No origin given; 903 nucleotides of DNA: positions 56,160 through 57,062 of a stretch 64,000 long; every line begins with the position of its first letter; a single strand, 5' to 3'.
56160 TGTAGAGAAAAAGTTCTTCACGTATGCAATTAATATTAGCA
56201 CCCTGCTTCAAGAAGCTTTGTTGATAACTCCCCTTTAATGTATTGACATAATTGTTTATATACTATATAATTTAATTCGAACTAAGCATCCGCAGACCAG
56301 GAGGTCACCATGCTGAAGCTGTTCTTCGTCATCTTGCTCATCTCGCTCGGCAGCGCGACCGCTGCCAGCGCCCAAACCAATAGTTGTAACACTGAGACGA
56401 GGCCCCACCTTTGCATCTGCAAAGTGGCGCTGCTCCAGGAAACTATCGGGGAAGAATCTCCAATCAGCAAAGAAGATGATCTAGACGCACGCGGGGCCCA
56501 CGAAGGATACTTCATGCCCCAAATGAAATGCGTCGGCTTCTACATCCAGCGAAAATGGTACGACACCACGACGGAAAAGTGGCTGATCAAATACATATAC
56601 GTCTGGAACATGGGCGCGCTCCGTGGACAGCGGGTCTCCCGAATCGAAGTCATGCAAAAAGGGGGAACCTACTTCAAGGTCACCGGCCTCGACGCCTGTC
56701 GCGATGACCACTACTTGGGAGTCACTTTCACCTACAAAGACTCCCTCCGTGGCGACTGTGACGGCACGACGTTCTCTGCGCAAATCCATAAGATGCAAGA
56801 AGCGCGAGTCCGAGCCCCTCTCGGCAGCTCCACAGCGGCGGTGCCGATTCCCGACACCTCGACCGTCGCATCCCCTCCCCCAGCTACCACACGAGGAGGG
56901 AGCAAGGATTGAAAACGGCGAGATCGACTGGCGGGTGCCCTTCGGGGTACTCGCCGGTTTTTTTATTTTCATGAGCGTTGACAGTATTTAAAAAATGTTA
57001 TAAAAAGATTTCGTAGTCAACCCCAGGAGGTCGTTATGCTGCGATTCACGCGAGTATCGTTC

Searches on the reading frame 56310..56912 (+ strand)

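Call 54: search_protein_families(library=pfam, proteins=[window:56310-56912:+], max_evalue=0.05)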
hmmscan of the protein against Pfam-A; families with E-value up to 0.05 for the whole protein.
window:56310-56912:+ (200 aa): 1 family
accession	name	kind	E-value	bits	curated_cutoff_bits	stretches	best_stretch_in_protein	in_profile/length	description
PF23454.1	Zn_ribbon_Brz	-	0.027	15.5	27.9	0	117-141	35-58/58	Transcriptional regulator Brz zinc beta ribbon domain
